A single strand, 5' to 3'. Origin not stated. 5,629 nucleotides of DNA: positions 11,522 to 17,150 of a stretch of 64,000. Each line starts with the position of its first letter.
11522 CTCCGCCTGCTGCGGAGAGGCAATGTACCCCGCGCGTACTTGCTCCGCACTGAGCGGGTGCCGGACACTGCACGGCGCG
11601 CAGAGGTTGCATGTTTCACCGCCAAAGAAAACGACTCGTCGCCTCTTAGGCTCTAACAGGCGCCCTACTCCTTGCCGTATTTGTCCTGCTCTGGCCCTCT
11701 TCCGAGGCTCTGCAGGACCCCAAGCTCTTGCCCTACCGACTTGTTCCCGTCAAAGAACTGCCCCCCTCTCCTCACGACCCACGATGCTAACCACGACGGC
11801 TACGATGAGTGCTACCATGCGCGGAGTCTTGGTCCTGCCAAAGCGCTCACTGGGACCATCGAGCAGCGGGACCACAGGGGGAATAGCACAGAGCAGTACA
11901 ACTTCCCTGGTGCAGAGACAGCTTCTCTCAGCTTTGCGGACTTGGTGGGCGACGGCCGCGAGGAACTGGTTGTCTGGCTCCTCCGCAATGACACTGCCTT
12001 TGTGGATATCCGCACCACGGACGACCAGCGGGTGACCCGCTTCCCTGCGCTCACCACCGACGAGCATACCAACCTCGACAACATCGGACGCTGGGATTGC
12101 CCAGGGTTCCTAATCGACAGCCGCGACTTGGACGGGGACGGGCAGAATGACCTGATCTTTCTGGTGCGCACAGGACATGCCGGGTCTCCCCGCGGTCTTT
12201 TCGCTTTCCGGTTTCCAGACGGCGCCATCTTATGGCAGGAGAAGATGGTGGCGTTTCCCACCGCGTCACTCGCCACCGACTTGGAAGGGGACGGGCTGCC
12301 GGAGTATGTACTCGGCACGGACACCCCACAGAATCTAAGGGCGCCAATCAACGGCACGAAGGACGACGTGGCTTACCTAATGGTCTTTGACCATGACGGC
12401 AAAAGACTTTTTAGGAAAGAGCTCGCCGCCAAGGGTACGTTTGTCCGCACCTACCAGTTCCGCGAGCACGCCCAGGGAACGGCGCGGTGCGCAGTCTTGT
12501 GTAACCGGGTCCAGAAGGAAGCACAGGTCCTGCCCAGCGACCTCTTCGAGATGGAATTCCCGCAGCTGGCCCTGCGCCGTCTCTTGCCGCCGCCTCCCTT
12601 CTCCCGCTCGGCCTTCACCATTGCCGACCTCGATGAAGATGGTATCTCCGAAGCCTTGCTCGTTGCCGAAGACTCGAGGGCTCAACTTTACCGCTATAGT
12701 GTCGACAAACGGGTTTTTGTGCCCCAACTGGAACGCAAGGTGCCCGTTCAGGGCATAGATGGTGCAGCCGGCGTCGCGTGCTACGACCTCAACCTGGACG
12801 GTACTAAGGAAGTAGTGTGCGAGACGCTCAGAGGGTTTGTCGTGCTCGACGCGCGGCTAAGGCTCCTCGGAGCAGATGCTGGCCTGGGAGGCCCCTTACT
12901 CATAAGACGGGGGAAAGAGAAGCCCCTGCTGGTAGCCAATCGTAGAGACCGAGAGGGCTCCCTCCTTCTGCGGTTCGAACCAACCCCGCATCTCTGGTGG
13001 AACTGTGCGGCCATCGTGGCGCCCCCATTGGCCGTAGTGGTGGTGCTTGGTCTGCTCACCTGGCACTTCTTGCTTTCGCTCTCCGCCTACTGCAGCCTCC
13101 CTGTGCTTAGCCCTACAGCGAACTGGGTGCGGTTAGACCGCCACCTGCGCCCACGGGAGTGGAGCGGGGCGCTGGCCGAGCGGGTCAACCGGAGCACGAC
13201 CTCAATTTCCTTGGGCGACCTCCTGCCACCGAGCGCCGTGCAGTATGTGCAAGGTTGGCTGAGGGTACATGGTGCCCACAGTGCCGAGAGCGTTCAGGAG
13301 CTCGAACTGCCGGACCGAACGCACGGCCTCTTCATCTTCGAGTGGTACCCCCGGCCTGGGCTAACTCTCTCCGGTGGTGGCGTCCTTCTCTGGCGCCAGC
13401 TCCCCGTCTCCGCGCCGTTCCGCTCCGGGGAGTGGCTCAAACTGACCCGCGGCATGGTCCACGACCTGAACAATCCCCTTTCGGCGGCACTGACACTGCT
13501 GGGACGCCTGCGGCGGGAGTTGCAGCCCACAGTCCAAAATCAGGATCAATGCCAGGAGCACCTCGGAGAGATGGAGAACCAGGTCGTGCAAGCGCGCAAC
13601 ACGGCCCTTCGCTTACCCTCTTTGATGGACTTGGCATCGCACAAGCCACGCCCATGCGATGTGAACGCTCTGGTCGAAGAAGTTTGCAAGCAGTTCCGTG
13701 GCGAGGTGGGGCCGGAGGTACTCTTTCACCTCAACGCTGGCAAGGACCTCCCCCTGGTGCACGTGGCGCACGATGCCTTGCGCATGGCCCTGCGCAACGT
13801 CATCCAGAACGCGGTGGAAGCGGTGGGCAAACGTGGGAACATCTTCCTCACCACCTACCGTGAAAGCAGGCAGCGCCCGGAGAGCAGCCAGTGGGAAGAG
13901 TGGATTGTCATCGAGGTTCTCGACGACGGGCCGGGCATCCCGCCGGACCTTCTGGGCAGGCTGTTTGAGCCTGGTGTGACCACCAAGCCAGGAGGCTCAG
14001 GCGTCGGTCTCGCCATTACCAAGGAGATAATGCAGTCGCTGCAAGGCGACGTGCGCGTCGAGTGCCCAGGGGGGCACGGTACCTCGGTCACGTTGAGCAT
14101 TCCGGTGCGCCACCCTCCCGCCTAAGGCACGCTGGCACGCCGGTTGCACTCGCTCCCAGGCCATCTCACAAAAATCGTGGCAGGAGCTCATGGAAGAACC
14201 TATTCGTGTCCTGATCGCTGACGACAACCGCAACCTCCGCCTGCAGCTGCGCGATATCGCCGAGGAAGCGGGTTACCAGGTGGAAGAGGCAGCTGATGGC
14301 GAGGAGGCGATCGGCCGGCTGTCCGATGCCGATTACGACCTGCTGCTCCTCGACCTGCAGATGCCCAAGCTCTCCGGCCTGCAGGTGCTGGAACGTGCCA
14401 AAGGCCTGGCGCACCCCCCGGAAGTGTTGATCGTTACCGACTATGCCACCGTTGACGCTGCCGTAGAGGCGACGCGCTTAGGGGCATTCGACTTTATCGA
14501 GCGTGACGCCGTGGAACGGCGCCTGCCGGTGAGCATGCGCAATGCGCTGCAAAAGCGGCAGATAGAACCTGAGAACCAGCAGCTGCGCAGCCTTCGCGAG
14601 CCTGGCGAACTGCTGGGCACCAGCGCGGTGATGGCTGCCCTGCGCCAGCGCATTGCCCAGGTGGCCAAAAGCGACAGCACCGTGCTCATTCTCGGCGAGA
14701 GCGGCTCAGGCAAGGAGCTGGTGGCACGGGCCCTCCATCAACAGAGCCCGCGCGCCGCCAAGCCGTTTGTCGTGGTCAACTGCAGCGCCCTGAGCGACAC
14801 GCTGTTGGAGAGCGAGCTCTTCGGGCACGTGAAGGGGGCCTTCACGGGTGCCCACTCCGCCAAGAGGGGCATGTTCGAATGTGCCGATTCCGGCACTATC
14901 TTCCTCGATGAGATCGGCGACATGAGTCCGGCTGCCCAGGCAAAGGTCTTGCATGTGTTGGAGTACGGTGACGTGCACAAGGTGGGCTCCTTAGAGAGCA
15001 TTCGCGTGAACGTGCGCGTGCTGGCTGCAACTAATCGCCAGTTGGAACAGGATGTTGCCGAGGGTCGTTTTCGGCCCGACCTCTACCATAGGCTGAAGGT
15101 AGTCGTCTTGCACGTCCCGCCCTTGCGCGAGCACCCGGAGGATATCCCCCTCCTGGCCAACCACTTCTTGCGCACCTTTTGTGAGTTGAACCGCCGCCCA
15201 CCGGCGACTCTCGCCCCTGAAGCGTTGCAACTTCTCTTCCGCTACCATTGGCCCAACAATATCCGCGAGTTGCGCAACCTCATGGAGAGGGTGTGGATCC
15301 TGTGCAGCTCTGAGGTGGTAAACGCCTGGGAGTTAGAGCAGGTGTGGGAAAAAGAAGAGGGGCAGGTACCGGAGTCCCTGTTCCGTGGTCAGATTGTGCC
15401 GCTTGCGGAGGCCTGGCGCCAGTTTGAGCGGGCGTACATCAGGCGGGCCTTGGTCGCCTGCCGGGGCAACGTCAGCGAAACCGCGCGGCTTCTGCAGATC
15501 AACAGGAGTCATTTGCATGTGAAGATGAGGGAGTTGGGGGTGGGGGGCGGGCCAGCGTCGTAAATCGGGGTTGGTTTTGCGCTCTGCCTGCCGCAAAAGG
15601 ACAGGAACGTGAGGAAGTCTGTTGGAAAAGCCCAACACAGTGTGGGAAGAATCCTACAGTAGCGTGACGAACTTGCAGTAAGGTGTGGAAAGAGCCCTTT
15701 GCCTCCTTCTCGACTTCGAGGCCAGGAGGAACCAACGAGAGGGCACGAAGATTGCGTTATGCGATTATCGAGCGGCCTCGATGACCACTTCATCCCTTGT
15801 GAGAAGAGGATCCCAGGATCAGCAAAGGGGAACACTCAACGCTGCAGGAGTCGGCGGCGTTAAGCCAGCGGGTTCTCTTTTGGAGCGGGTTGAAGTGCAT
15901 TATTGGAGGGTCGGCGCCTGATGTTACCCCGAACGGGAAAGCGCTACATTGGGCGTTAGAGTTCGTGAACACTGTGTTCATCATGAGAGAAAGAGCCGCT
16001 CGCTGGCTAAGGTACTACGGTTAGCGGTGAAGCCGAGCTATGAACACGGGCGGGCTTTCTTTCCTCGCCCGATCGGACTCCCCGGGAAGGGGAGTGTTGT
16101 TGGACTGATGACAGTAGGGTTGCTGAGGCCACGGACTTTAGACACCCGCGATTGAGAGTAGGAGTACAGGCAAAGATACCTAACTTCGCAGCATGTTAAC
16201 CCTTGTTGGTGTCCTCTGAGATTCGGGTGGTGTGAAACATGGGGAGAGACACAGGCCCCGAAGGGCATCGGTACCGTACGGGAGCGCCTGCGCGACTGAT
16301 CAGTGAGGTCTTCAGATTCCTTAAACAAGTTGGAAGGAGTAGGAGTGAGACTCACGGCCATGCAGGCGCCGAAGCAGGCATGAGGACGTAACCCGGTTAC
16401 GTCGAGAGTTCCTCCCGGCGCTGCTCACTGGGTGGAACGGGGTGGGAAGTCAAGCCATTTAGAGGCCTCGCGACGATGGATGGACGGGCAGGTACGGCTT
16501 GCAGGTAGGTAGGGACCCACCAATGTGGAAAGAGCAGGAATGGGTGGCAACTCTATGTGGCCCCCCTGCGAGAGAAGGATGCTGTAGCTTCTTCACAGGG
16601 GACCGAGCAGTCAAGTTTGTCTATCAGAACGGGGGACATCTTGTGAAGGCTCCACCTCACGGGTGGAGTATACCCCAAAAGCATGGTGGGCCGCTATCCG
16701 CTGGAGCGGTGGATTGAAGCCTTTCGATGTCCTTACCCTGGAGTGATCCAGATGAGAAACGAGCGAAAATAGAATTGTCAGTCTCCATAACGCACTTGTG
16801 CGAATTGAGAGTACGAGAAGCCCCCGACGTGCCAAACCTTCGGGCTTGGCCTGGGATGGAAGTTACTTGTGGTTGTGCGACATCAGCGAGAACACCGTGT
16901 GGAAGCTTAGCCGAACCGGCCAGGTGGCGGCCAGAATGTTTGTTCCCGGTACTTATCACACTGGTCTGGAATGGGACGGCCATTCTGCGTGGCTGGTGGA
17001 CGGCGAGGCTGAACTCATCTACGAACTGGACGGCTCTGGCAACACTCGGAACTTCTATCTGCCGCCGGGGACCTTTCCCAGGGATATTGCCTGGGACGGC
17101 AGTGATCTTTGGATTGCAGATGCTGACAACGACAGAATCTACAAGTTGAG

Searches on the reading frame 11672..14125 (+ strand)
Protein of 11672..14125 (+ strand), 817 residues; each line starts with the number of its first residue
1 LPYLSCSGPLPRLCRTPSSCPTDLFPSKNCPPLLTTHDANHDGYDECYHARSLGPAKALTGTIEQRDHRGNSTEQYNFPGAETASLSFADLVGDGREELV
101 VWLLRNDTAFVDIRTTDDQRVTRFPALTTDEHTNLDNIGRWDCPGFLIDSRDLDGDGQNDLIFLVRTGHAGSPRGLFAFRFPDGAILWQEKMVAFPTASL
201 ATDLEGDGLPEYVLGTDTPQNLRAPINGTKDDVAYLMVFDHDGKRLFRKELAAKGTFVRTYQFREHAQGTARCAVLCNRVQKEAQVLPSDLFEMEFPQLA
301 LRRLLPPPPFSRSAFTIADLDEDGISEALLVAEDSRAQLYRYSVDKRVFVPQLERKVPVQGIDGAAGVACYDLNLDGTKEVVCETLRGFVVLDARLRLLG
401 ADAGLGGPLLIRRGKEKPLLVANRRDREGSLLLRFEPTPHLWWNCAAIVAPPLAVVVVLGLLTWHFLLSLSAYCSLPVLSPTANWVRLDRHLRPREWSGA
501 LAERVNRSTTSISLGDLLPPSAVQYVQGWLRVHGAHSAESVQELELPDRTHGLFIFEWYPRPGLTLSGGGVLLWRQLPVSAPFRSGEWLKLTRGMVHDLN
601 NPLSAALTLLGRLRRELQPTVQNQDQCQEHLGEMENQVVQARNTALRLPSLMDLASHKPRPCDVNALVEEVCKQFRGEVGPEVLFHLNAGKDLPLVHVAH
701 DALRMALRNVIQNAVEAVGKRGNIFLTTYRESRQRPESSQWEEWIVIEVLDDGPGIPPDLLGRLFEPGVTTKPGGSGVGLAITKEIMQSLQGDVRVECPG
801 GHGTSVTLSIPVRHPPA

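Call 35: search_protein_families(library=pfam, proteins=[window:11672-14125:+], max_evalue=0.01)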
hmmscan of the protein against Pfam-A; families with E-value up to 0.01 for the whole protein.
window:11672-14125:+ (817 aa): 4 families
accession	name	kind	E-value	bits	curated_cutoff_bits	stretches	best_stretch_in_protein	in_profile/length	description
PF02518.31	HATPase_c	-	2.7e-21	76.5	26.4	1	701-813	4-110/111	Histidine kinase-, DNA gyrase B-, and HSP90-like ATPase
PF13517.12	FG-GAP_3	-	2.3e-15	57.4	26.9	1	319-382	1-60/61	FG-GAP-like repeat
PF13581.12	HATPase_c_2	-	0.00018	22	27.4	1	701-809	30-126/127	Histidine kinase-like ATPase domain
PF00512.31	HisKA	-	0.00023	21.6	26.9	1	590-637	4-46/66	His Kinase A (phospho-acceptor) domain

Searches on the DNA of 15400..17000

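Call 46: search_rna_families(source=window, start=15400, end=17000, threshold=evalue, max_evalue=1)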
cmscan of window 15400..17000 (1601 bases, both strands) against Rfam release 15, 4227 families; matches with E-value up to 1: 0.
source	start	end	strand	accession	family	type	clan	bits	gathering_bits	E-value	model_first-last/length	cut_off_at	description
